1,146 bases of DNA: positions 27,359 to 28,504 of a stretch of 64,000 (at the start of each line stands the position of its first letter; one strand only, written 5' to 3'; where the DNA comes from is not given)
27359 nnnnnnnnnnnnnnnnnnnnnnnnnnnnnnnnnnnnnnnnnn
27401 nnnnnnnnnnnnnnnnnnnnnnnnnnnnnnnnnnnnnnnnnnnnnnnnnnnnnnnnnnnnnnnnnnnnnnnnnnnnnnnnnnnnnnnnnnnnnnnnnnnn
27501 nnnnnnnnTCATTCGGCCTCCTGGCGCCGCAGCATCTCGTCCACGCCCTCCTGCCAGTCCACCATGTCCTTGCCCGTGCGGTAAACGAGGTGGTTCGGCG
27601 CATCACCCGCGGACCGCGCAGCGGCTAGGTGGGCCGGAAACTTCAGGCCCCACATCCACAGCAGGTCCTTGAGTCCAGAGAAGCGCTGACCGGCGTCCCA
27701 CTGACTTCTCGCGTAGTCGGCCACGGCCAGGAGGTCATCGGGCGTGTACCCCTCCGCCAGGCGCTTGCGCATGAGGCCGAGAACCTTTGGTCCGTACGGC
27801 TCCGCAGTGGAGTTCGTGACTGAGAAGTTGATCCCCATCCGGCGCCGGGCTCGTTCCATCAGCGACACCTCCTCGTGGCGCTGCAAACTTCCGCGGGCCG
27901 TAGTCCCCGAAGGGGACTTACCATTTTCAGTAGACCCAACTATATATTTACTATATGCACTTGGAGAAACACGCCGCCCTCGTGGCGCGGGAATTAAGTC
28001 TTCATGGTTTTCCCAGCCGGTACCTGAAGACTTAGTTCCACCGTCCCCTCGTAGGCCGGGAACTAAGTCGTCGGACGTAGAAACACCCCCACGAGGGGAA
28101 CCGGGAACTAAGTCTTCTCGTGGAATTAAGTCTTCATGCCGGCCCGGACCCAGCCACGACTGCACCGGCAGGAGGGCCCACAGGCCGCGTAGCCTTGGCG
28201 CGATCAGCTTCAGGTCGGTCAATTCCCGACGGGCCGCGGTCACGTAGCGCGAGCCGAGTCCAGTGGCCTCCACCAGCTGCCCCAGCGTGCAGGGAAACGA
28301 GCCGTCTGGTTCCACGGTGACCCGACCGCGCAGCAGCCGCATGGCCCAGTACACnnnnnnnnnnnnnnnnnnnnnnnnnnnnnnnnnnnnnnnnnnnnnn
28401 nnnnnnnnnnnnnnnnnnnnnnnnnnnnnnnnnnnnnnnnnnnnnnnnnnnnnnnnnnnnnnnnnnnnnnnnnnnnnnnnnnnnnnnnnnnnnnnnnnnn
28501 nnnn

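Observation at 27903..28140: Lambda-type origin inside the initiator gene: palindrome, AT-rich unwinding element and five 14-bp iterons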

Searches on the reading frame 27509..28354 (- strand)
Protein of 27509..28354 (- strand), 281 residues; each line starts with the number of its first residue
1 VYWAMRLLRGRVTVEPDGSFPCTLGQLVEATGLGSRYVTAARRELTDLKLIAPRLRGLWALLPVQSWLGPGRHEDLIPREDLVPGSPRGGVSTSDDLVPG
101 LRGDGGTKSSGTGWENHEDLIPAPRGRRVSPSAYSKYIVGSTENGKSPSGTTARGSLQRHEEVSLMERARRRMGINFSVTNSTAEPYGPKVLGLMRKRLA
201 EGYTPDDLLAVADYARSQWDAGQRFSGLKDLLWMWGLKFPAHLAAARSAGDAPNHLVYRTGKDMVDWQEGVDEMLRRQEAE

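Call 9: search_protein_families(library=pfam, proteins=[window:27509-28354:-], max_evalue=0.01)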
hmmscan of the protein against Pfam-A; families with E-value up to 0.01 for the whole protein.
window:27509-28354:- (281 aa): 1 family
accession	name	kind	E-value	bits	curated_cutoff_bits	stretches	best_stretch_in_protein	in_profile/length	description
PF09524.15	Phg_2220_C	-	0.0055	17.2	27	1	192-224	21-52/73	Conserved phage C-terminus (Phg_2220_C)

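Call 10: search_protein_families(library=phrogs, proteins=[window:27509-28354:-], max_evalue=0.001)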
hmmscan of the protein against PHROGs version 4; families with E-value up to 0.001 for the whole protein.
window:27509-28354:- (281 aa): 0 families

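Call 12: find_homologous_proteins(query=window:27509-28354:-, max_evalue=0.001)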
Query window:27509-28354:-: 2881 candidates shared short words with the query, none scored E <= 0.001.

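Call 14: find_related_loci(query=window:27509-28354:-, collection=viral_contigs, flank=5000)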
Query window:27509-28354:- (281 aa) in viral_contigs; peptide patterns used: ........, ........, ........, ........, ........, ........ (x = any residue, [..] = any of these).
4 stretches matched a pattern, but none encodes a relative of the query by tblastn (E <= 1e-3).

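Call 15: find_related_loci(query=window:27509-28354:-, collection=genome_contigs, flank=8000)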
Query window:27509-28354:- (281 aa) in genome_contigs; peptide patterns used: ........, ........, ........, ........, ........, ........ (x = any residue, [..] = any of these).
57 stretches matched a pattern, but none encodes a relative of the query by tblastn (E <= 1e-3).

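Call 20: search_protein_representatives(protein=window:27509-28354:-)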
Query: 281 residues. Proteins with E-value up to 0.001 (for the whole library): 51; up to 1e-10: 7; up to 1e-30: 4. The best 51 are listed.
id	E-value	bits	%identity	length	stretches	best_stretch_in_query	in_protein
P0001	2.1e-41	158.7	58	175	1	148-281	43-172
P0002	4.9e-38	147.6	79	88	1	195-280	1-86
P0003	8.6e-38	146.8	55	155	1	136-279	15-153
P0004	1.6e-35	139.4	55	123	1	157-280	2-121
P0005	2.5e-13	66.5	39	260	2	160-278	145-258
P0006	1.4e-12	64.1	35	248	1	163-270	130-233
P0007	3.4e-11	59.5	31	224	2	154-270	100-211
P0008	1.1e-10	57.9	33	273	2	159-275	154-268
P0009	1.4e-10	57.5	38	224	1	183-269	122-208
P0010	1.6e-10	57.3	40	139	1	183-277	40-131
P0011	2.3e-10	56.8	31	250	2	187-278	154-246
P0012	3.3e-10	56.3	34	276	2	142-252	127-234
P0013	4.3e-09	52.6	37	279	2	170-269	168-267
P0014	6.6e-09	52.0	40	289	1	154-261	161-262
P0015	1.0e-08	51.4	32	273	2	147-272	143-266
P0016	3.1e-08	49.8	31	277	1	141-274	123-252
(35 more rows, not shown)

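Call 22: find_encoding_contigs(protein=P0001, flank=6000, max_places=4)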
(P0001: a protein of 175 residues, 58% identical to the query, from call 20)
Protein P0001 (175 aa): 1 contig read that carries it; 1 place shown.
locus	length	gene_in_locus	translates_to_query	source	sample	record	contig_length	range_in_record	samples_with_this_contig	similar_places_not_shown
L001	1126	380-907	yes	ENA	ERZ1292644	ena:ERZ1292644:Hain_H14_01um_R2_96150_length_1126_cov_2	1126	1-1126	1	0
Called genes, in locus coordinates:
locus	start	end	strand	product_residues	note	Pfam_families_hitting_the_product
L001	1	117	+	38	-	?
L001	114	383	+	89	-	-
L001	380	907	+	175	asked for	-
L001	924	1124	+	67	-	?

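Call 23: find_encoding_contigs(protein=P0003, flank=6000, max_places=4)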
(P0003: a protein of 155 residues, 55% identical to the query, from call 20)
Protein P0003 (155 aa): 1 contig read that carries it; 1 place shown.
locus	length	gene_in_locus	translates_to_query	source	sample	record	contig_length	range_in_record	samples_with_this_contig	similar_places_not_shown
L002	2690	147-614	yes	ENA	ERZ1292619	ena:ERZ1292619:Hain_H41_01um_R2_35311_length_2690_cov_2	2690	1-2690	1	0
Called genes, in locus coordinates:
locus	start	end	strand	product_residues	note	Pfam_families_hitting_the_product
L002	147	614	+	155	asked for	-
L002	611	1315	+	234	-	PF05729:NACHT (weak)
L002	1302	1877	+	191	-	-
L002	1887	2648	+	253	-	PF03796:DnaB_C, PF13481:AAA_25 (weak)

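Call 27: find_encoding_contigs(protein=P0004, flank=6000, max_places=4)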
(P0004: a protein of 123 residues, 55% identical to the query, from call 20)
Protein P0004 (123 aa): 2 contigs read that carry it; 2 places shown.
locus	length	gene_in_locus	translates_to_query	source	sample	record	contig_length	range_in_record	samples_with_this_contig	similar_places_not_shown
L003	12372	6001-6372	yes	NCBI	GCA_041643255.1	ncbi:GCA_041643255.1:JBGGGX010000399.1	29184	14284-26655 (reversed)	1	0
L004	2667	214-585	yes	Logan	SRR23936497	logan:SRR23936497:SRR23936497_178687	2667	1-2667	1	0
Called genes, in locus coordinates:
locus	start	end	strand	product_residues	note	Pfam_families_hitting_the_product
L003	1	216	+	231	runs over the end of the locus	PF01464:SLT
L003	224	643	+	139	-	-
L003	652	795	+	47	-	-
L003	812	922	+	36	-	-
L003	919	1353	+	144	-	-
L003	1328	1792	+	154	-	-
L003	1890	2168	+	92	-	-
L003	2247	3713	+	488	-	PF00270:DEAD (weak), PF04851:ResIII, PF00271:Helicase_C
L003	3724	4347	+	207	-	-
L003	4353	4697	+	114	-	-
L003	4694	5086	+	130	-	PF10686:YAcAr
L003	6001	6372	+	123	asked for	-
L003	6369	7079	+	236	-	PF13191:AAA_16 (weak)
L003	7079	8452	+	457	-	PF13481:AAA_25 (weak), PF03796:DnaB_C, PF23442:DUF7125 (weak)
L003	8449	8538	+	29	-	-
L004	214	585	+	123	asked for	-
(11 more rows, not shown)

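Call 28: find_encoding_contigs(protein=P0002, flank=6000, max_places=4)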
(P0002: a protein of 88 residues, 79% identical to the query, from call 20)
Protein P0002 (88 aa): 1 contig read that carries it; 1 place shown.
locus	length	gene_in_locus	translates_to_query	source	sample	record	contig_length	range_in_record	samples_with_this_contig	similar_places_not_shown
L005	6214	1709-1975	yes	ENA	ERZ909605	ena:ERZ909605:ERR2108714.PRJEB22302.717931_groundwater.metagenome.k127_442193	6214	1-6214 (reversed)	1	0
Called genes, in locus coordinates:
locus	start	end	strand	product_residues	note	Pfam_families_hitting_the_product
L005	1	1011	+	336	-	?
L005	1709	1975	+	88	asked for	-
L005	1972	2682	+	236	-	-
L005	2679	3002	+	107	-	-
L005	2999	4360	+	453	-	PF03796:DnaB_C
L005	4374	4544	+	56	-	-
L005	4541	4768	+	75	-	-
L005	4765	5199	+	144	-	-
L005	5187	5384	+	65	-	-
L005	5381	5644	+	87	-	-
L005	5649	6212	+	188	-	?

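Call 33: find_encoding_contigs(protein=P0005, flank=4000, max_places=2)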
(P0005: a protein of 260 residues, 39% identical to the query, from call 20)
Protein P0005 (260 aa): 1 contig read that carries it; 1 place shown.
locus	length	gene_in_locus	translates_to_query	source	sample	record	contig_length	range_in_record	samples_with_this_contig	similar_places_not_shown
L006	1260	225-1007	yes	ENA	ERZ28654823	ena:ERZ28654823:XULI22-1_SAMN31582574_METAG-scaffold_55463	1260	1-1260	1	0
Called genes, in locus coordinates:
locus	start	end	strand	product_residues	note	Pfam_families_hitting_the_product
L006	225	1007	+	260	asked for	PF13730:HTH_36 (faint)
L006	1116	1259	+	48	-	?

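Call 34: find_encoding_contigs(protein=P0007, flank=4000, max_places=2)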
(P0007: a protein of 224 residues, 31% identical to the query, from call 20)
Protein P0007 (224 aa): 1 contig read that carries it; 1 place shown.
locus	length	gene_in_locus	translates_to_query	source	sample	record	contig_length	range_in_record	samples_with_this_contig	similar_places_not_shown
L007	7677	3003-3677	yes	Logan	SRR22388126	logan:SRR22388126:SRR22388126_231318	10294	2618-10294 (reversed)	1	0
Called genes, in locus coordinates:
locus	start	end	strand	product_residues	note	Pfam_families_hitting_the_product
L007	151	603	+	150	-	-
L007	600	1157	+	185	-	-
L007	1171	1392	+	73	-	-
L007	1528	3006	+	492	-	PF00270:DEAD, PF04851:ResIII, PF00271:Helicase_C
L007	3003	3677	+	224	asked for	-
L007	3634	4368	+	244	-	-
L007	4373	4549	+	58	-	-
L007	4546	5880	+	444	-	PF03796:DnaB_C, PF13481:AAA_25 (weak)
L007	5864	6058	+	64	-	-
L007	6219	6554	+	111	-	-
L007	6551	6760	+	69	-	-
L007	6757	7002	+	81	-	-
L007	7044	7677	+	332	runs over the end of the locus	-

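Call 53: search_protein_families(library=pfam, alignment_id=A1, max_evalue=0.01)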
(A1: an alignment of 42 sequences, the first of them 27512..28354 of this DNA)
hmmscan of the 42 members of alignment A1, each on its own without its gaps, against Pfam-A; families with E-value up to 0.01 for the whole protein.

A. member 1, window:27512-28354:- (281 aa): 1 family
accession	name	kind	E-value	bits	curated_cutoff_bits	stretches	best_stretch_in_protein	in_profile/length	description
PF09524.15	Phg_2220_C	-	0.0055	17.2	27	1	192-224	21-52/73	Conserved phage C-terminus (Phg_2220_C)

B. families by the number of members that match (of 42 scanned): 11 families
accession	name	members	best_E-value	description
PF13730.12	HTH_36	12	1.4e-07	Helix-turn-helix domain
PF13545.12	HTH_Crp_2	4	0.00027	Crp-like helix-turn-helix domain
PF09524.15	Phg_2220_C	3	0.0024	Conserved phage C-terminus (Phg_2220_C)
PF12802.13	MarR_2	3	0.0038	MarR family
PF13412.12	HTH_24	1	0.00039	Winged helix-turn-helix DNA-binding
PF08281.18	Sigma70_r4_2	1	0.0014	Sigma-70, region 4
PF00392.27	GntR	1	0.0025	Bacterial regulatory proteins, gntR family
PF08280.17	HTH_Mga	1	0.0035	M protein trans-acting positive regulator (MGA) HTH domain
PF01844.29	HNH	1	0.005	HNH endonuclease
PF14279.12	HNH_5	1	0.0078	HNH endonuclease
PF21531.3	Rv2175c_wHTH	1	0.0092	DNA-binding protein Rv2175c, wHTH domain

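Call 72: predict_structure(alignment_id=A2)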
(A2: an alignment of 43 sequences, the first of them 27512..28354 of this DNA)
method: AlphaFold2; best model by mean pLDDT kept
length: 281 residues; sequences in the alignment: 43
mean_pLDDT: 77.8   pTM: 0.47
mean pLDDT of the five models: 77.8, 77.6, 77.4, 77.4, 76.7
residues with pLDDT >= 90: 157; 70-90: 22; 50-70: 43; < 50: 59
segments of 3 or more residues with pLDDT < 50: 86-97, 100-123, 125-140, 145-147
pLDDT, mean of each block of 10 residues (from residue 1): 94 94 96 95 94 93 71 58 47 45 43 43 44 46 49 75 97 93 82 96 97 96 96 98 92 61 88 95 88
secondary structure, 60 per line:
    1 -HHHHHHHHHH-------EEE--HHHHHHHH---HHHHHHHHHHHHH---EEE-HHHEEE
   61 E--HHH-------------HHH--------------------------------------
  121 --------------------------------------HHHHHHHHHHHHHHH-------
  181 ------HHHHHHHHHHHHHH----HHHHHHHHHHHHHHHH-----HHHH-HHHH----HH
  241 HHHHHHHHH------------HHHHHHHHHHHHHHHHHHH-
elements in order: H2-11 E19-21 H24-31 H35-47 E51-53 E58-61 H159-173 H187-200 H205-220 H226-229 H231-234 H239-249 H262-280

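Call 74: fold_search(model_id=the predicted structure, library=pdb)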
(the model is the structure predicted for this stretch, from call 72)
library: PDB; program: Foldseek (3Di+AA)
matches with E <= 10: 941; with E <= 0.001: 0
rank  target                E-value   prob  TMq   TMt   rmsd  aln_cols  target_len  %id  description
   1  1j75_A                1.7e-01  1.00  0.17  0.69   3.0        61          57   15  Crystal Structure of the DNA-Binding Domain Zalpha of DLM-1 Bound to Z-DNA (released 2001-09-01)
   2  2g7u_C                2.3e-01  0.99  0.16  0.18   4.0        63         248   27  2.3 A structure of putative catechol degradative operon regulator from Rhodococcus sp. RHA1 (released 2006-04-04)
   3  4pql_A                2.4e-01  1.00  0.21  0.42   2.1        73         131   19  N-Terminal domain of DNA binding protein (released 2014-06-11)
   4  4pql_B                3.6e-01  1.00  0.21  0.42   2.0        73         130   19  N-Terminal domain of DNA binding protein (released 2014-06-11)
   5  2g7u_B                4.0e-01  0.97  0.16  0.18   3.8        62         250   26  2.3 A structure of putative catechol degradative operon regulator from Rhodococcus sp. RHA1 (released 2006-04-04)
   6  6pco_B                4.2e-01  0.98  0.17  0.34   2.7        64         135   26  Mechanism for regulation of DNA binding of Bordetella bronchiseptica BpsR by 6-hydroxynicotinic acid (released 2019-11-06)
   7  6dt4_B                4.2e-01  0.97  0.19  0.25   3.1        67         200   19  1.8 Angstrom Resolution Crystal Structure of cAMP-Regulatory Protein from Yersinia pestis in Complex with cAMP (released 2018-06-27)
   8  6pco_A                4.2e-01  0.96  0.17  0.32   3.5        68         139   25  Mechanism for regulation of DNA binding of Bordetella bronchiseptica BpsR by 6-hydroxynicotinic acid (released 2019-11-06)
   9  4pt7_B                4.7e-01  0.99  0.21  0.42   2.1        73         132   19  Structure of initiator (released 2014-06-25)
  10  1r7j                  4.7e-01  0.99  0.14  0.41   1.6        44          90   16  Crystal structure of the DNA-binding protein Sso10a from Sulfolobus solfataricus (released 2004-07-20)
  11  9j8g_A                4.7e-01  0.98  0.17  0.69   3.0        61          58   15  mouse zbp1 hybrid complex (released 2025-06-25)
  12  5kbj_H                5.0e-01  0.98  0.19  0.40   2.9        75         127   21  Structure of Rep-DNA complex (released 2016-06-29)
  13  2o0y_D                5.0e-01  0.94  0.16  0.18   3.9        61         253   21  Crystal structure of putative transcriptional regulator RHA1_ro06953 (IclR-family) from Rhodococcus sp. (released 2006-12-26)
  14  2g7u_A                5.3e-01  0.95  0.16  0.18   3.9        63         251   25  2.3 A structure of putative catechol degradative operon regulator from Rhodococcus sp. RHA1 (released 2006-04-04)
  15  1smt_A                5.3e-01  0.91  0.16  0.40   3.4        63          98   22  SMTB REPRESSOR FROM SYNECHOCOCCUS PCC7942 (released 1997-12-03)
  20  5kbj_C                5.9e-01  0.97  0.19  0.40   2.7        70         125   20  Structure of Rep-DNA complex (released 2016-06-29)
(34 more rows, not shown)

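Call 78: search_protein_families(library=ncbifam, proteins=[window:27512-28354:-], max_evalue=0.01)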
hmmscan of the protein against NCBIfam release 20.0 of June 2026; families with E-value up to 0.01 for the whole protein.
window:27512-28354:- (281 aa): 0 families

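Call 79: find_encoding_contigs(protein=P0008, flank=3000, max_places=1)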
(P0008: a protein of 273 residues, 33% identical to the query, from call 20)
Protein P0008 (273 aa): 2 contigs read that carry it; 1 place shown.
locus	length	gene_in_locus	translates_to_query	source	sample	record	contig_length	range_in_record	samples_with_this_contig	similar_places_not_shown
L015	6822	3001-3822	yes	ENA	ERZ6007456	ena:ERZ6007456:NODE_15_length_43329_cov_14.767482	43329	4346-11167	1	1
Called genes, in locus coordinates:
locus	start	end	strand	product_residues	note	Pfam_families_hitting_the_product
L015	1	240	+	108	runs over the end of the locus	-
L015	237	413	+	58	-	-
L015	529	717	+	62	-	-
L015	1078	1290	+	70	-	PF24729:Acb2_Tad1_hairpin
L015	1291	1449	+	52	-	-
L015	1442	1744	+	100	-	-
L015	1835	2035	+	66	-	-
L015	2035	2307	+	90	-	-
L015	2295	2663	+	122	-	-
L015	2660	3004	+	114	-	-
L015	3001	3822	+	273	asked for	PF13730:HTH_36 (weak)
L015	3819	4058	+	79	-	-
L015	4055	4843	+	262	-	PF04055:Radical_SAM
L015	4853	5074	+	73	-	-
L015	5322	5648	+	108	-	PF22745:Nlig-Ia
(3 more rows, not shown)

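Call 80: find_encoding_contigs(protein=P0012, flank=3000, max_places=1)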
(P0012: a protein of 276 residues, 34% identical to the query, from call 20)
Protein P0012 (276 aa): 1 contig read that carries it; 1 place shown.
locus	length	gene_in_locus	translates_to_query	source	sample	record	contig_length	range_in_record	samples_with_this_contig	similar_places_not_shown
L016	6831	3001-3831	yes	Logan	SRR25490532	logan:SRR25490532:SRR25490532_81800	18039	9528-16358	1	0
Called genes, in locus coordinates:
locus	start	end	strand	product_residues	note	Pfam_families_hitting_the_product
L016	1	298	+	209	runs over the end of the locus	-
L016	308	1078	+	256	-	PF00112:Peptidase_C1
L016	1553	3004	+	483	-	PF00270:DEAD (faint), PF04851:ResIII, PF00271:Helicase_C (weak)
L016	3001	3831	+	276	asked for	-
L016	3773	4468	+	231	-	PF01695:IstB_IS21 (faint)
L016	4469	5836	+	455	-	PF03796:DnaB_C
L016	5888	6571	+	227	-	-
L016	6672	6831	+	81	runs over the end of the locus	-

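Call 81: find_encoding_contigs(protein=P0016, flank=3000, max_places=1)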
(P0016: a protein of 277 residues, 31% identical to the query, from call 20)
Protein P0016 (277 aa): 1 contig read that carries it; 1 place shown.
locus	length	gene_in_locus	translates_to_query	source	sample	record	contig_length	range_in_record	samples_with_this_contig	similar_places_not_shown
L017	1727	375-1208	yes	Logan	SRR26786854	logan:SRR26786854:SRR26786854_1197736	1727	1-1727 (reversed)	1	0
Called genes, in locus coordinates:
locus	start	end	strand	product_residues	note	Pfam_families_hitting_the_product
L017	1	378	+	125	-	?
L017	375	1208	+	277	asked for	-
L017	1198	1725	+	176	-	?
